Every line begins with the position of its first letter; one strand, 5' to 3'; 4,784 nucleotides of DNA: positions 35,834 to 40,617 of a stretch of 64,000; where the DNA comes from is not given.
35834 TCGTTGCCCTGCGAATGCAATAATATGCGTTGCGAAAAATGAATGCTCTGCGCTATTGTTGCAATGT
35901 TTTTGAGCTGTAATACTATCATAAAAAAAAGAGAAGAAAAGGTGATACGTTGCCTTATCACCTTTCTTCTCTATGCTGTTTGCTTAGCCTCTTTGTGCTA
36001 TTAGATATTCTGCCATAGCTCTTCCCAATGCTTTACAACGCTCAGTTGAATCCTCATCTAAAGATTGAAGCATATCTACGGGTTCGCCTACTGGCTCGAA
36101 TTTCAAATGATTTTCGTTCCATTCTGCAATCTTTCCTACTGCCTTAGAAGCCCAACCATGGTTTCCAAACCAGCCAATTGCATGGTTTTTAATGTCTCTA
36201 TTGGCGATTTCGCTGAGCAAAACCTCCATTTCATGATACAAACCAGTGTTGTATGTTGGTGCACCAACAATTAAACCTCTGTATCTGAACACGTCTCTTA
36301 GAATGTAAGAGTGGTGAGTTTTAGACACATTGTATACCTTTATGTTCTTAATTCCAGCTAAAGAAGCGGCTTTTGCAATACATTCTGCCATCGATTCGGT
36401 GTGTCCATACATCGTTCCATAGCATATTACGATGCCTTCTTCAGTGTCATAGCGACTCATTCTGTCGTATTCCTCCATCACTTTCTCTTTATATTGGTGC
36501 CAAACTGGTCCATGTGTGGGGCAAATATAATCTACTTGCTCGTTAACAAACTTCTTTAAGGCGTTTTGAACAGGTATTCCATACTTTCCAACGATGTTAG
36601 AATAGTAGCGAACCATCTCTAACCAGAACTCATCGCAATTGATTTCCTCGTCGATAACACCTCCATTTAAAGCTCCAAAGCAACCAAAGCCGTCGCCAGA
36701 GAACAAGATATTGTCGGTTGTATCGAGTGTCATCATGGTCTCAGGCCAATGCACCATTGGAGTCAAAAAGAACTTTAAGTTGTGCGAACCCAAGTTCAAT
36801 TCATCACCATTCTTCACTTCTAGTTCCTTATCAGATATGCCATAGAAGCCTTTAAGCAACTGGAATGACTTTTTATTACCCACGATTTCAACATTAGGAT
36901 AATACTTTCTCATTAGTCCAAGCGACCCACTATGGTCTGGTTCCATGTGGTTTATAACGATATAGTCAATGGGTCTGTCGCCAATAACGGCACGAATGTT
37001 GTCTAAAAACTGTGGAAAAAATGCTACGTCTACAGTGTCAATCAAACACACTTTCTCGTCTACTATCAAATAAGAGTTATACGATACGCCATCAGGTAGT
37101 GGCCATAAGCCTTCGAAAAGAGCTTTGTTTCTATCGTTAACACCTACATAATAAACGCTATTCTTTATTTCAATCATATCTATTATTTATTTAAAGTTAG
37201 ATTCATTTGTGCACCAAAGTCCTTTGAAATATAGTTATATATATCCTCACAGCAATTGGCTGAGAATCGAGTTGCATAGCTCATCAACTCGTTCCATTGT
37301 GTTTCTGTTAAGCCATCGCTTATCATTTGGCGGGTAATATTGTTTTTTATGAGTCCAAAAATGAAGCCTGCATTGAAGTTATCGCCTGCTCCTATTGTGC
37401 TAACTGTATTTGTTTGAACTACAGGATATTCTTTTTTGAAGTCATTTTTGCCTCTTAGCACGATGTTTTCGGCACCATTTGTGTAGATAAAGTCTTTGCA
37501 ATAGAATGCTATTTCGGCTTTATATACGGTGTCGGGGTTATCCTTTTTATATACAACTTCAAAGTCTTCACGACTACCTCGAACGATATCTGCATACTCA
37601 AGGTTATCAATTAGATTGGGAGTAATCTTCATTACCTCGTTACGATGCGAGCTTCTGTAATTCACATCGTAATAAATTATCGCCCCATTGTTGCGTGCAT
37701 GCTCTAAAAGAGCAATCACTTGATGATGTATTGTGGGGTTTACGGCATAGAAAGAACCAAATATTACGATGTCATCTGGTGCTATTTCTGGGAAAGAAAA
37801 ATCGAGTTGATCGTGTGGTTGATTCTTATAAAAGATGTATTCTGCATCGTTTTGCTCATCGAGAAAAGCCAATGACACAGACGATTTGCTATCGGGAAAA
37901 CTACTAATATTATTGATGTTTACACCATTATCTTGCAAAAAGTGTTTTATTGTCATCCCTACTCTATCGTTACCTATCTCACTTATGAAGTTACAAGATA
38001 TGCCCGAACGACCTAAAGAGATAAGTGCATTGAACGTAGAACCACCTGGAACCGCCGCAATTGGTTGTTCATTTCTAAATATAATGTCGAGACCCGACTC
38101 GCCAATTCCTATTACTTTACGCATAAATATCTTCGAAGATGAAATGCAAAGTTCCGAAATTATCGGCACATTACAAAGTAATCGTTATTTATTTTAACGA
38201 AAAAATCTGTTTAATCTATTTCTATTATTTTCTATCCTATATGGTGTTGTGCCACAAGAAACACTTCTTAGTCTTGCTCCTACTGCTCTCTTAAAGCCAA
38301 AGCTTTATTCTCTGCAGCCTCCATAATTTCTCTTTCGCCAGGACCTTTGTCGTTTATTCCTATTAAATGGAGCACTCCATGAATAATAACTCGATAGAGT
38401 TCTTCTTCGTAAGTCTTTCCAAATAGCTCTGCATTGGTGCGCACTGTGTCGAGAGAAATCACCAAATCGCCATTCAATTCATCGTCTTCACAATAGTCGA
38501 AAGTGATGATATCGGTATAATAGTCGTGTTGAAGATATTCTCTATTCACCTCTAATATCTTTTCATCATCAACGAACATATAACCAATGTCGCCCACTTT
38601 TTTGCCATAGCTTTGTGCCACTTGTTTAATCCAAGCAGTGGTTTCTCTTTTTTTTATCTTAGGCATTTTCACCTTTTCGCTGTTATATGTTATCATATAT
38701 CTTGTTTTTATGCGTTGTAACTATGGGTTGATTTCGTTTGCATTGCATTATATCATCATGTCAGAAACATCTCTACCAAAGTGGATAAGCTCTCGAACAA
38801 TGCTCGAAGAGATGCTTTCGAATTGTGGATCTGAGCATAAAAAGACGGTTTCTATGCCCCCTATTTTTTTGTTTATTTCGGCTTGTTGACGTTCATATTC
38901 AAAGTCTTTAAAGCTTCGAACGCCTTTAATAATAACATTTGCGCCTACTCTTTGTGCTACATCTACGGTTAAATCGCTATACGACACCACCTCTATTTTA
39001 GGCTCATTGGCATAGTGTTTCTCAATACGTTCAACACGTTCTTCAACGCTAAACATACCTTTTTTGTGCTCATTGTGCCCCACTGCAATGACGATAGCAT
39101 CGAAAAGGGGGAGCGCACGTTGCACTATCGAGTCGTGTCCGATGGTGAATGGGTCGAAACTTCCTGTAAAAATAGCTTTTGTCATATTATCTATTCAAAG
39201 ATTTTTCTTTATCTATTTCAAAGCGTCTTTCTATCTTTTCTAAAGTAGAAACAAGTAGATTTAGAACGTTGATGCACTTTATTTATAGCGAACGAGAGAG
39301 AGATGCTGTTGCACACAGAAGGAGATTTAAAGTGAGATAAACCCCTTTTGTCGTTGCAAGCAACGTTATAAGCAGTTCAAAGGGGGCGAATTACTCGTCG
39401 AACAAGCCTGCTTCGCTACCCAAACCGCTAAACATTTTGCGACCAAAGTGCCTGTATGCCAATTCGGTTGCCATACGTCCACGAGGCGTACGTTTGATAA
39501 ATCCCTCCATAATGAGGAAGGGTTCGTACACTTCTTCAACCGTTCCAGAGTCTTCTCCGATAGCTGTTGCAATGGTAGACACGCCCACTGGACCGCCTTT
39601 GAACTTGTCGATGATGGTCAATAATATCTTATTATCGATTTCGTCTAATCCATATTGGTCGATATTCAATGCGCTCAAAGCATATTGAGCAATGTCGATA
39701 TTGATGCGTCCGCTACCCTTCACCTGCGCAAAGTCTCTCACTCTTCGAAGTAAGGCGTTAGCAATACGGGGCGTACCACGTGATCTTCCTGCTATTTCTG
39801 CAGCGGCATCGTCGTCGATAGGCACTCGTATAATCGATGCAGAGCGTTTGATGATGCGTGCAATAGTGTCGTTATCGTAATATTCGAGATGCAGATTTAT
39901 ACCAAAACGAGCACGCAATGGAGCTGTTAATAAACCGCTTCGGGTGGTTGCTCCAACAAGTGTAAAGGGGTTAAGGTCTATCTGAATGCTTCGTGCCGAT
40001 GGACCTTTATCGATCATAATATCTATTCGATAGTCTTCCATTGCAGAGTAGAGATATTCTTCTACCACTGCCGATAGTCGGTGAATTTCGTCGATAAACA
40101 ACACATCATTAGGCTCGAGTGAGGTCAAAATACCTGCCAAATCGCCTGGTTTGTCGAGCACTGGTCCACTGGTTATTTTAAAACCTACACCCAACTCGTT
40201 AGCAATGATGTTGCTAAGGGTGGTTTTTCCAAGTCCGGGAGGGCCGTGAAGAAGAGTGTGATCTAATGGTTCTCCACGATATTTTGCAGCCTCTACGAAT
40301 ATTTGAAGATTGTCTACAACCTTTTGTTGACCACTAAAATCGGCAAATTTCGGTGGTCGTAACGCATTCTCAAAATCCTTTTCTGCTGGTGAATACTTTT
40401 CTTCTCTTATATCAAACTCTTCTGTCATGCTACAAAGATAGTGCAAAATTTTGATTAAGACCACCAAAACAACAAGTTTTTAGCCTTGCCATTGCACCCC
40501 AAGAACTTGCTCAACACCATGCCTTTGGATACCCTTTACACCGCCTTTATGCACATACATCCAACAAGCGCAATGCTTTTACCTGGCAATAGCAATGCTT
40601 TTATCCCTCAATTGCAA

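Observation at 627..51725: Dispersed family of ~88-bp intergenic blocks built from four 22-bp quasi-palindromic units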

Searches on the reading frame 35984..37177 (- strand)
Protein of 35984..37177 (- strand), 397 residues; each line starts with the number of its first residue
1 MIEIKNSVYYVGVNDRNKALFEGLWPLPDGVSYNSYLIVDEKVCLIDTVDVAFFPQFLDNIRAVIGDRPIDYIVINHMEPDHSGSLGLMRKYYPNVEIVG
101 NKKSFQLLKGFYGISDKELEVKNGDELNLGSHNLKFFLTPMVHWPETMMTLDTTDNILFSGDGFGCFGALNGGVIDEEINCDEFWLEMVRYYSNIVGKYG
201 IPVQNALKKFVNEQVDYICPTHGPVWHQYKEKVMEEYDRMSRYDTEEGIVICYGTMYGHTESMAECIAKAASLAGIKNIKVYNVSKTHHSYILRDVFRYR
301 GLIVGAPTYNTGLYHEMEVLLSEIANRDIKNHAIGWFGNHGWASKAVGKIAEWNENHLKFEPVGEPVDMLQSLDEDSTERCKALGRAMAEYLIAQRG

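Call 69: search_protein_families(library=pfam, proteins=[window:35984-37177:-], max_evalue=0.00001)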
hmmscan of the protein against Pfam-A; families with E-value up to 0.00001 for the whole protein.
window:35984-37177:- (397 aa): 3 families
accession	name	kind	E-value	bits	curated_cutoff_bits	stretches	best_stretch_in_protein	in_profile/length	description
PF19583.5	ODP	-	6.9e-23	82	27.2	1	31-223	1-194/194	ODP family beta lactamase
PF00258.30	Flavodoxin_1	-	1.5e-11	45.1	25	1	251-364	1-122/143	Flavodoxin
PF00753.33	Lactamase_B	-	1.6e-10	41.7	22.7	1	30-162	3-149/196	Metallo-beta-lactamase superfamily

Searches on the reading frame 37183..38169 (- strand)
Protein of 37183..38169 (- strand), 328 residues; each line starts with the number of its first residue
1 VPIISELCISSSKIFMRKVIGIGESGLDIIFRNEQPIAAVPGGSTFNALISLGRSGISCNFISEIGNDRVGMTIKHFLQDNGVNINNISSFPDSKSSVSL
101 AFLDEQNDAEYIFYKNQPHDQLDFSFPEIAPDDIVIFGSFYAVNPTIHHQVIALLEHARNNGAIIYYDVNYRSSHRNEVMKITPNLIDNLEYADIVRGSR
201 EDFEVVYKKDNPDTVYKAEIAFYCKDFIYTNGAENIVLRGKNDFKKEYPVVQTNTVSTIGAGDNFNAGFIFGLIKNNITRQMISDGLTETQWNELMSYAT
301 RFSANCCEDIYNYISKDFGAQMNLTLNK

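Call 69: search_protein_families(library=pfam, proteins=[window:37183-38169:-], max_evalue=0.00001)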
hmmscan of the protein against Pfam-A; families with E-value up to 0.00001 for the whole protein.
window:37183-38169:- (328 aa): 1 family
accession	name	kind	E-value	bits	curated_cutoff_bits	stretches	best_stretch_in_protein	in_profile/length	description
PF00294.29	PfkB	-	1.8e-27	96.9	25.8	1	39-278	33-274/302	pfkB family carbohydrate kinase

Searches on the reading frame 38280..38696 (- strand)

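Call 69: search_protein_families(library=pfam, proteins=[window:38280-38696:-], max_evalue=0.00001)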
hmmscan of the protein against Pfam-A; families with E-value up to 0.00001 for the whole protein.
window:38280-38696:- (138 aa): 1 family
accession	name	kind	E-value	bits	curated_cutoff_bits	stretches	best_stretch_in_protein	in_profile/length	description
PF02130.23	YbeY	-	4.1e-27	95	25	1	16-133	8-126/129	Endoribonuclease YbeY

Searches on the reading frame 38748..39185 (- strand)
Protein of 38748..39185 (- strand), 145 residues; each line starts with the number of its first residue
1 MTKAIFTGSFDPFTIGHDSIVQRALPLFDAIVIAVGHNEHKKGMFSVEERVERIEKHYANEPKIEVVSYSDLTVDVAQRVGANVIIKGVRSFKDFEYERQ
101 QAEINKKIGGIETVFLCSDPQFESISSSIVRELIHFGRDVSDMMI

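Call 70: search_protein_families(library=pfam, proteins=[window:38748-39185:-], max_evalue=0.00001)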
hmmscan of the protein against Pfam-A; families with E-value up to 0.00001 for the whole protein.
window:38748-39185:- (145 aa): 1 family
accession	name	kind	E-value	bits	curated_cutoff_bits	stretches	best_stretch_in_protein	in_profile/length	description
PF01467.32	CTP_transf_like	-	2.7e-22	79.8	21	1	5-132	1-132/133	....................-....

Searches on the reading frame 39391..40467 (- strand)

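Call 13: search_protein_families(library=pfam, proteins=[window:39391-40467:-])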
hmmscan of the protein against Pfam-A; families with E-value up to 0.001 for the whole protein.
window:39391-40467:- (358 aa): 8 families
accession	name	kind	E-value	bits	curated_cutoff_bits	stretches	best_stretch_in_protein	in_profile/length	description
PF05496.18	RuvB_N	-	2.1e-77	258.8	27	1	36-194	1-159/159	Holliday junction DNA helicase RuvB P-loop domain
PF17864.7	AAA_lid_4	-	5.5e-30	103.4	27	1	197-270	1-74/74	RuvB AAA lid domain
PF05491.19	RuvB_C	-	7.8e-26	90.3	24.7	1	271-341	1-71/72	RuvB C-terminal winged helix domain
PF00004.35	AAA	-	5.1e-19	69.5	21.2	1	72-195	2-130/131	ATPase family associated with various cellular activities (AAA)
PF07728.20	AAA_5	-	2.8e-05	24.6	22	0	70-92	1-23/139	AAA domain (dynein-related subfamily)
PF13401.12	AAA_22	-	6.5e-05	23.7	27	0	71-93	8-33/130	AAA domain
PF07726.17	AAA_3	-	0.00019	21.8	27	0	70-150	1-93/131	ATPase family associated with various cellular activities (AAA)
PF01078.27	Mg_chelatase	-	0.00052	19.9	20.3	0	116-151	103-138/207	Magnesium chelatase, subunit ChlI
